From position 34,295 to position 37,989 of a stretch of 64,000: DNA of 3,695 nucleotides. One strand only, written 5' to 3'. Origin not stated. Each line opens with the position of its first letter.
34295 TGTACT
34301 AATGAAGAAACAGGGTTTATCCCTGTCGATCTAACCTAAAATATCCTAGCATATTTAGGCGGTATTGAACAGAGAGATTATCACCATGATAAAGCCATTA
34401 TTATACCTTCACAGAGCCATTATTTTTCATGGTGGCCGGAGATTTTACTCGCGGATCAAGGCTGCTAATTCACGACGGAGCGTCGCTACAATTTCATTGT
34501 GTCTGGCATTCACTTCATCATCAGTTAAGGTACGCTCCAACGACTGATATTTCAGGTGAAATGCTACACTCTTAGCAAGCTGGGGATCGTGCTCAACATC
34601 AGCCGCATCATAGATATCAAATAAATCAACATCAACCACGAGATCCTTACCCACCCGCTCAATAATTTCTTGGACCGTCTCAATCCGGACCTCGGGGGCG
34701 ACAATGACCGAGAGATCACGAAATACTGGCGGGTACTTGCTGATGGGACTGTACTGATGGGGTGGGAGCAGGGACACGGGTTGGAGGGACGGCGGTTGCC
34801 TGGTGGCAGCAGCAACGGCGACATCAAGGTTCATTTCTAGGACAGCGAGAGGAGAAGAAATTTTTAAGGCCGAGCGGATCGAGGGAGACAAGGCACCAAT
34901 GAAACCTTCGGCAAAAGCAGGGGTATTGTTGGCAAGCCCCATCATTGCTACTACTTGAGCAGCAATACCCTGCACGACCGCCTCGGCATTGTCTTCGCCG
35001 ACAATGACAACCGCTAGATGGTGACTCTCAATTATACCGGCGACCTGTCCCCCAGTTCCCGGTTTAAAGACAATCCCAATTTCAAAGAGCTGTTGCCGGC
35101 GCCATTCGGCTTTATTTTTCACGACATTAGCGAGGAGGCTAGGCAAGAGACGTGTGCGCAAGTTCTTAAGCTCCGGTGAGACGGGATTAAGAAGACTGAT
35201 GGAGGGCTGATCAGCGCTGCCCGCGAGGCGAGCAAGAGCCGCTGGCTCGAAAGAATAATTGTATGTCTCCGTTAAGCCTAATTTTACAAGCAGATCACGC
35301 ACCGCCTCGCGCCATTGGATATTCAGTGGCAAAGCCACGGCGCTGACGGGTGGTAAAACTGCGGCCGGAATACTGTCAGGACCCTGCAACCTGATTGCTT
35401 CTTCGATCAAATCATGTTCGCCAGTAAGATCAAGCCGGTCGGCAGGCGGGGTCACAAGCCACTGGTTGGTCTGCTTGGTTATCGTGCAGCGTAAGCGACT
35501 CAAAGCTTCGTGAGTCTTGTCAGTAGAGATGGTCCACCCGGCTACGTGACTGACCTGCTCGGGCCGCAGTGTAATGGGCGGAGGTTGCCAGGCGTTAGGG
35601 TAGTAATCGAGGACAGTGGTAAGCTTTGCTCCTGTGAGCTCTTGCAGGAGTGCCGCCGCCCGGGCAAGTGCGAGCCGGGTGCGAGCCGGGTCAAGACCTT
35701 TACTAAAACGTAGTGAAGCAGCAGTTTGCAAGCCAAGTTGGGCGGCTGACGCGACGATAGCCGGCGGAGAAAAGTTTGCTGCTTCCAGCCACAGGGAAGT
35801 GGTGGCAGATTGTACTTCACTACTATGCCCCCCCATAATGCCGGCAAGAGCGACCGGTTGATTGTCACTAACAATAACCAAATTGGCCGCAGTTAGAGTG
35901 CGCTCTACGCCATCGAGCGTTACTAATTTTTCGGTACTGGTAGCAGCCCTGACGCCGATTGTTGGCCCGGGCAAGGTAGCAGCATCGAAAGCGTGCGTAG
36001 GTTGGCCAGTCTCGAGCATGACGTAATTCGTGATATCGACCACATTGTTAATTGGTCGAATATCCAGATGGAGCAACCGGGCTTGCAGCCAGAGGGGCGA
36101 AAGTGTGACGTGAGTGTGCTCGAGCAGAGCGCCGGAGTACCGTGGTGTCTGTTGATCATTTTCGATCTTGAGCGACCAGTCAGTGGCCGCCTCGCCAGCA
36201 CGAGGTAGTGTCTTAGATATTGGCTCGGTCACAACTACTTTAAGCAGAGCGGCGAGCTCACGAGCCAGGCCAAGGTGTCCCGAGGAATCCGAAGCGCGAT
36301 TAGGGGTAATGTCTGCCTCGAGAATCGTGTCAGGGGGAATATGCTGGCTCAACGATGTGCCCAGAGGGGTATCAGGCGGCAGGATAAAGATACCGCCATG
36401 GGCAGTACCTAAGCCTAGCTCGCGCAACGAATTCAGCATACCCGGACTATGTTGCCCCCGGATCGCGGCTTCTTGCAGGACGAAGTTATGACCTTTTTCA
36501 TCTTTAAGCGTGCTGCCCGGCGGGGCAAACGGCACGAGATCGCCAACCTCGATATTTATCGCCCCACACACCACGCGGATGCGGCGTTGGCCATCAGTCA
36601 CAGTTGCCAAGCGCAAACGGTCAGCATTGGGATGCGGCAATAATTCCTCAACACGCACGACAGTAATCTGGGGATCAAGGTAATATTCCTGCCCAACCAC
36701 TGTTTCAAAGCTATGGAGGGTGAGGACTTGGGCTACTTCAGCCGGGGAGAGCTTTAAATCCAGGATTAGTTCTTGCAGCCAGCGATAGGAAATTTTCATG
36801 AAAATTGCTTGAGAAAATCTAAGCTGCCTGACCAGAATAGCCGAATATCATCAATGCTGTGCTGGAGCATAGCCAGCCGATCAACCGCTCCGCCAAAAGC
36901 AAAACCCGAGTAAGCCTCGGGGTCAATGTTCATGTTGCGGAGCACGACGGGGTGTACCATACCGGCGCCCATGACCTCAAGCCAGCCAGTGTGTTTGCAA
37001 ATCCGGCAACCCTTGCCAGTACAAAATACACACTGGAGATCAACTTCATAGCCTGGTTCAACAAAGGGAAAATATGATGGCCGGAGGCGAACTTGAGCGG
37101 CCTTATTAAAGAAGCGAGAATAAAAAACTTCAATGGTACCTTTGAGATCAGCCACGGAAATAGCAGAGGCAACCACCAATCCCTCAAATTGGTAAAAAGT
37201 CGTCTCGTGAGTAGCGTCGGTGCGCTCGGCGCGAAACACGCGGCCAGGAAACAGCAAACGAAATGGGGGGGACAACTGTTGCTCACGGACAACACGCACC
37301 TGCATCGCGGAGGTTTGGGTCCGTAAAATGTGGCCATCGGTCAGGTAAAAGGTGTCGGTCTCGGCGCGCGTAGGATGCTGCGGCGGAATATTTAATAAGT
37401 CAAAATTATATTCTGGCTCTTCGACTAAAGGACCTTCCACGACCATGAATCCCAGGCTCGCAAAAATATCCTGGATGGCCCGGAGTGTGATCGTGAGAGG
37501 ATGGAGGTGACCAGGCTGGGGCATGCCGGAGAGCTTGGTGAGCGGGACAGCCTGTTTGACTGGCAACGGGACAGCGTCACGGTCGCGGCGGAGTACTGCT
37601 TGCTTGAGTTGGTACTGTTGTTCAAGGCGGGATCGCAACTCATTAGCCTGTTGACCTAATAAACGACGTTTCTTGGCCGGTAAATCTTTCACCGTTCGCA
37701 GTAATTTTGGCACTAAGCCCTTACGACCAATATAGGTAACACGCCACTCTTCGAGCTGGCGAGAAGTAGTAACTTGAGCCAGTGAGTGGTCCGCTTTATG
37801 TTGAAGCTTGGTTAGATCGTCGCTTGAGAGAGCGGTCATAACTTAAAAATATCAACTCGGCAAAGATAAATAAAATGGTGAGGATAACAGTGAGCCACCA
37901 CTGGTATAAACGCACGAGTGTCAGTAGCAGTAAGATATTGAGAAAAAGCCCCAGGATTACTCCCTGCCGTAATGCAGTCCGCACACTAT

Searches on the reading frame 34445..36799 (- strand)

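Call 71: search_protein_families(library=pfam, proteins=[window:34445-36799:-], max_evalue=0.00001)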
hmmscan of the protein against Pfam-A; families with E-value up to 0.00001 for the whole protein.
window:34445-36799:- (784 aa): 5 families
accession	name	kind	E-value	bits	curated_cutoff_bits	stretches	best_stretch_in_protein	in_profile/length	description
PF03483.22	B3_4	-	2.9e-59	200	29.3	1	218-390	2-174/174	B3/4 domain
PF17759.6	tRNA_synthFbeta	-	1.9e-24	86.7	22.4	1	491-622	16-159/214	Phenylalanyl tRNA synthetase beta chain CLM domain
PF03147.19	FDX-ACB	-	1.5e-23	83.5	31.1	1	687-783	1-94/94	Ferredoxin-fold anticodon binding domain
PF03484.21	B5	-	7.4e-16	58.6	28.6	1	409-473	1-66/67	tRNA synthetase B5 domain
PF01588.26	tRNA_bind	-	2.6e-08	34.3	27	1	45-148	1-95/96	Putative tRNA binding domain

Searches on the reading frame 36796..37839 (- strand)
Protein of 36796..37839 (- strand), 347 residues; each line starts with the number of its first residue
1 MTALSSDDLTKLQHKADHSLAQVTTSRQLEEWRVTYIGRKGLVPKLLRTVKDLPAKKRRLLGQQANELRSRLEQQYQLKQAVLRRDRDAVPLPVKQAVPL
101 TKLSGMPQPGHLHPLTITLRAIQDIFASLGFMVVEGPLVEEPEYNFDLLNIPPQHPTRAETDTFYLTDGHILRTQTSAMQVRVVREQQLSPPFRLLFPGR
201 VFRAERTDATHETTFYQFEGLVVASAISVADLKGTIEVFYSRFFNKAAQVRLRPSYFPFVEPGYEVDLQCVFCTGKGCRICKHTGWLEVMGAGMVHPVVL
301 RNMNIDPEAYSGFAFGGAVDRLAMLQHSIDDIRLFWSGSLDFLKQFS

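Call 71: search_protein_families(library=pfam, proteins=[window:36796-37839:-], max_evalue=0.00001)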
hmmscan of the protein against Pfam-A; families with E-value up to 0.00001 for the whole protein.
window:36796-37839:- (347 aa): 2 families
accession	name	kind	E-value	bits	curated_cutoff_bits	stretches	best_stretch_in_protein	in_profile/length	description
PF01409.25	tRNA-synt_2d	-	3.7e-85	285.8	19.8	1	107-346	11-246/246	tRNA synthetases class II core domain (F)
PF02912.23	Phe_tRNA-synt_N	-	3.6e-15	56.1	22.3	1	25-88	2-65/69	Aminoacyl tRNA synthetase class II, N-terminal domain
